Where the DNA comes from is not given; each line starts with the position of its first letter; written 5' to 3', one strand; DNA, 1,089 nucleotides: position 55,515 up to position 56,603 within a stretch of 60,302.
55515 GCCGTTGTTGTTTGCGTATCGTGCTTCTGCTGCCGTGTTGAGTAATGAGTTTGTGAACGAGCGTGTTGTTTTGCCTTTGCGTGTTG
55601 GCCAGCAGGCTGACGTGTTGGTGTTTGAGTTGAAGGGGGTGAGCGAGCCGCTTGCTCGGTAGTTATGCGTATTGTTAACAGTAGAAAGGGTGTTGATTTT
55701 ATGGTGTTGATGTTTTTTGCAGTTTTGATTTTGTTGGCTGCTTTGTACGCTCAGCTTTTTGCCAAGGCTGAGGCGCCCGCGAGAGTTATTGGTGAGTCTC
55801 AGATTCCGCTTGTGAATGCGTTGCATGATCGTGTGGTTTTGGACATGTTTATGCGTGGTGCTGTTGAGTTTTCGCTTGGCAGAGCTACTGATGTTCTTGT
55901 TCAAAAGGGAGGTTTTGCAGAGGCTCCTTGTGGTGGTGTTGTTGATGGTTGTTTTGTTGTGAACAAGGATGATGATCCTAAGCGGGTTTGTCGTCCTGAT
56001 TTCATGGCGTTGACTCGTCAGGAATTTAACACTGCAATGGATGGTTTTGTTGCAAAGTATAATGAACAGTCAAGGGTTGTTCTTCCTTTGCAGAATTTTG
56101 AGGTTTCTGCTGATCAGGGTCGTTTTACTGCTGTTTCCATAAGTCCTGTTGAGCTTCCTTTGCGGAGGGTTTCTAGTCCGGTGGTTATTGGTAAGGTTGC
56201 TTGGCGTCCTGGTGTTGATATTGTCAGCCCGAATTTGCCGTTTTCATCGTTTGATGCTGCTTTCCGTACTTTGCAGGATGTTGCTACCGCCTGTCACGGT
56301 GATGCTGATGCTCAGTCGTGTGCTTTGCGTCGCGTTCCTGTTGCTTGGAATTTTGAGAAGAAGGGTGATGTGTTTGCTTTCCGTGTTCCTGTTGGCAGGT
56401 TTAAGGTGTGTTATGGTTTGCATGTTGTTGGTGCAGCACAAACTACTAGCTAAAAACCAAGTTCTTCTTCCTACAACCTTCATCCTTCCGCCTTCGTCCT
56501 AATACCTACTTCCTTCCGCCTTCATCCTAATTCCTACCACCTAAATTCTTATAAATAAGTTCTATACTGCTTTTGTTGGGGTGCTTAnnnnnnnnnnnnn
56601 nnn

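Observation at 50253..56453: Twelve consecutive genes all carry class III (archaeal type IV pilin-like) signal peptides, with no assembly machinery in sight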

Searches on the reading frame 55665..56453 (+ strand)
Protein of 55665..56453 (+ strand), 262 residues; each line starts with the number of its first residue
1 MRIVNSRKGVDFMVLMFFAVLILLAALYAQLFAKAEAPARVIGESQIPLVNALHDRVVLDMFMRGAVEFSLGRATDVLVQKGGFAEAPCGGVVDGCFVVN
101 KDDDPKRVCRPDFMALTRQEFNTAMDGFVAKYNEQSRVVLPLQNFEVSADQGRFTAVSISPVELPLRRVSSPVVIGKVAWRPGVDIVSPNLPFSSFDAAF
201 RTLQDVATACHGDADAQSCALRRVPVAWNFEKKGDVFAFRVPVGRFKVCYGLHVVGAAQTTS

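Call 7: search_protein_families(library=pfam, proteins=[window:55665-56453:+], max_evalue=1)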
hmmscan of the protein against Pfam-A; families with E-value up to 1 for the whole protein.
window:55665-56453:+ (262 aa): 0 families

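Call 34: search_solved_structures(query=A1, max_evalue=1)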
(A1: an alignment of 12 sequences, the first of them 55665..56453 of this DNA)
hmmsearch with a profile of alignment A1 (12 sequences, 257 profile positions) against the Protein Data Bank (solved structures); distinct sequences matched with E-value up to 1: 0.

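Call 48: find_homologous_proteins(query=A6, max_evalue=0.001)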
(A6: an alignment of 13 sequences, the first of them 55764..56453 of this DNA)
Query A6 (13 sequences) (229 aa, profile of the alignment): 11 proteins with E <= 0.001 among 8000 candidates.
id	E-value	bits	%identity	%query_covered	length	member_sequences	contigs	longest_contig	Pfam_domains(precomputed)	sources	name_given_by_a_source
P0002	3.4e-67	244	100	100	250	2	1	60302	-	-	-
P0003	1.1e-48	184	14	38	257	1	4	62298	-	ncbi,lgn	-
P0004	2.6e-46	176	-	-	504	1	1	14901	-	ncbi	-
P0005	2.8e-43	166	24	14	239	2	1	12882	-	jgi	jgi:hypothetical protein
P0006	8.2e-43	165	18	31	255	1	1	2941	-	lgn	-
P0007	1.1e-41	161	-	-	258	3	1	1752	-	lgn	-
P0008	9.9e-36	141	31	6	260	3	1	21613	-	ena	-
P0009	2.3e-34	137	30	9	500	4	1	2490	-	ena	-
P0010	4.3e-33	133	16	99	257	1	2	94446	-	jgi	-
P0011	2.1e-27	114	-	-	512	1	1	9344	-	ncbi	-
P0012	5.4e-15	74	-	-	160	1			-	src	-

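Call 63: predict_structure(alignment_id=A7)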
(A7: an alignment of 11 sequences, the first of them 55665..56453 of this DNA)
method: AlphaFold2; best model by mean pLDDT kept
length: 262 residues; sequences in the alignment: 11
mean_pLDDT: 75.1   pTM: 0.59
mean pLDDT of the five models: 75.1, 73.5, 72.8, 70.4, 69.5
residues with pLDDT >= 90: 9; 70-90: 176; 50-70: 68; < 50: 9
segments of 3 or more residues with pLDDT < 50: 1-6, 260-262
pLDDT, mean of each block of 10 residues (from residue 1): 48 87 89 61 66 81 86 77 57 72 67 78 84 72 74 81 74 78 78 74 86 83 83 79 76 68 40
secondary structure, 60 per line:
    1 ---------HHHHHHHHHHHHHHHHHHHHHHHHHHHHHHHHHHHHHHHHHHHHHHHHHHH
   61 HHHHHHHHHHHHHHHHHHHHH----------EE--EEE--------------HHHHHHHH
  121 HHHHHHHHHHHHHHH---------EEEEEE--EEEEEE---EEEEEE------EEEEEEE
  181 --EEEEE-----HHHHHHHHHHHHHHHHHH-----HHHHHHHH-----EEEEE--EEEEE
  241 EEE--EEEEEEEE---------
elements in order: H10-81 E96-98 H113-135 E145-150 E153-158 E162-167 E174-180 E183-187 H193-210 H216-223 E229-233 E236-243 E246-253

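Call 65: fold_search(model_id=the predicted structure, library=pdb)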
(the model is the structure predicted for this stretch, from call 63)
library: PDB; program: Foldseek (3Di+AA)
matches with E <= 10: 992; with E <= 0.001: 0
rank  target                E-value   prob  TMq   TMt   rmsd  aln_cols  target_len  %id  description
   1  5go3_A                1.9e-01  0.10  0.17  0.13  25.2       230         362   10  Crystal structure of a di-nucleotide cyclase Vibrio mutant (released 2016-11-02)
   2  2qux_K                2.4e-01  0.16  0.12  0.23  19.5        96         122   14  PP7 coat protein dimer in complex with RNA hairpin (released 2007-12-18)
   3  6skf_BG               2.4e-01  0.07  0.11  0.15  18.9       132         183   14  Cryo-EM Structure of T. kodakarensis 70S ribosome (released 2020-07-29)
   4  2r9a_B                3.1e-01  0.04  0.09  0.10  21.4       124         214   12  Crystal structure of human XLF (released 2008-01-01)
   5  8chu_A                3.3e-01  0.09  0.11  0.18  16.3        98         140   14  Crystal structure of human PURA repeat I-II K97E mutant (released 2024-02-21)
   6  8im2_B                3.5e-01  0.03  0.11  0.08  23.3       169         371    8  Crystal structure of human HPPD complexed with NTBC (released 2023-10-18)
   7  4kwy_A                3.7e-01  0.25  0.15  0.26  19.1        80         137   18  Crystal structure of a putative lipoprotein (CC_3750) from Caulobacter crescentus CB15 at 2.40 A resolution (released 2013-06-19)
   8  9xqd_J                3.7e-01  0.08  0.16  0.10  17.1       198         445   12  The structure of outer peripheral region in the phage phiKZ baseplate complex (released 2026-02-11)
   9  8pv1_LH               3.9e-01  0.03  0.09  0.12  19.7       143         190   17  Chaetomium thermophilum pre-60S State 6 - pre-5S rotation - L1 intermediate - composite structure (released 2023-11-15)
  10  6cci_A                4.7e-01  0.21  0.11  0.09   8.1        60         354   17  The Crystal Structure of XOAT1 (released 2019-02-20)
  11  3k44_A                4.7e-01  0.05  0.10  0.16  16.3       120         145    7  Crystal Structure of Drosophila melanogaster Pur-alpha (released 2009-10-27)
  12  3j16_F                4.7e-01  0.04  0.09  0.11  19.0       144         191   10  Models of ribosome-bound Dom34p and Rli1p and their ribosomal binding partners (released 2012-02-22)
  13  8im2_D                4.7e-01  0.04  0.11  0.08  22.9       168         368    8  Crystal structure of human HPPD complexed with NTBC (released 2023-10-18)
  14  4ty0_B                5.0e-01  0.06  0.15  0.12  23.7       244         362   11  Crystal structure of Vibrio cholerae DncV cyclic AMP-GMP synthase in complex with linear intermediate 5' pppA(3',5')pG (released 2014-08-13)
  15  8im2_F                5.0e-01  0.03  0.11  0.09  22.4       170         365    8  Crystal structure of human HPPD complexed with NTBC (released 2023-10-18)
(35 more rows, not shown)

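Call 97: find_encoding_contigs(protein=P0010, flank=10000, max_places=3)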
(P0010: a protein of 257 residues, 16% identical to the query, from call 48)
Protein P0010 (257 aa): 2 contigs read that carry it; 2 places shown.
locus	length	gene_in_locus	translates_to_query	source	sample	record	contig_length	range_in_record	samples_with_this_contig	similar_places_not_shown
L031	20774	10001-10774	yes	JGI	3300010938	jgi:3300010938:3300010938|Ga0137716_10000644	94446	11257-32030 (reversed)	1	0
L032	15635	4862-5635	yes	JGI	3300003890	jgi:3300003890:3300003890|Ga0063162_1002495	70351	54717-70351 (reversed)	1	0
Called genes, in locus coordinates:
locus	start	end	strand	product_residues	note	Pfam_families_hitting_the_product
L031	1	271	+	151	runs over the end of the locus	-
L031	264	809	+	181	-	-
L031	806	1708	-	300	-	PF04014:MazE_antitoxin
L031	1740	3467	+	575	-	-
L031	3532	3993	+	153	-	PF13404:HTH_AsnC-type, PF13412:HTH_24, PF01037:AsnC_trans_reg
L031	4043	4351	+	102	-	-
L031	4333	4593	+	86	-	-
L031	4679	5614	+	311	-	-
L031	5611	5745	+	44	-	-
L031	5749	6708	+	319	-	-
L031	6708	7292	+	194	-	-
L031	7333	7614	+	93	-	-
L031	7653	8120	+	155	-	-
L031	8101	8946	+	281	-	-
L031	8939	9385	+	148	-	-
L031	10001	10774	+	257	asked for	-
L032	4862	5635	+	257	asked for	-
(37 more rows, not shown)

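Call 98: find_encoding_contigs(protein=P0008, flank=10000, max_places=3)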
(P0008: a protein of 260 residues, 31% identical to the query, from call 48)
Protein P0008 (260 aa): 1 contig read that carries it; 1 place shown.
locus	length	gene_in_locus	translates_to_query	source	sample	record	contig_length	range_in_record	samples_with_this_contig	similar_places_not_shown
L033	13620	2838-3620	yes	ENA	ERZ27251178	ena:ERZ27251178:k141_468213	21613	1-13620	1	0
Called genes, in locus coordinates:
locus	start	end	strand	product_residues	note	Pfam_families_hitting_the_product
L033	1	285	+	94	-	?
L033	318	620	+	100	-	-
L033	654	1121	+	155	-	-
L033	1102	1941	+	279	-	-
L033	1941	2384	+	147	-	-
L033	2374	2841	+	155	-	-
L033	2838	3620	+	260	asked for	-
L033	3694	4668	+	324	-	PF01336:tRNA_anti-codon (weak), PF08646:Rep_fac-A_C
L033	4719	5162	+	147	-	PF04307:YdjM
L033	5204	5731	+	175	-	PF01928:CYTH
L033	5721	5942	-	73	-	PF07866:DUF1653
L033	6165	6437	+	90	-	-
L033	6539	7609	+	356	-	PF14520:HHH_5 (weak), PF00154:RecA_N, PF06745:ATPase, PF08423:Rad51, PF13481:AAA_25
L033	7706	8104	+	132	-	PF01938:TRAM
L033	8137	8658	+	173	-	PF02834:LigT_PEase, PF13563:2_5_RNA_ligase2, PF02834:LigT_PEase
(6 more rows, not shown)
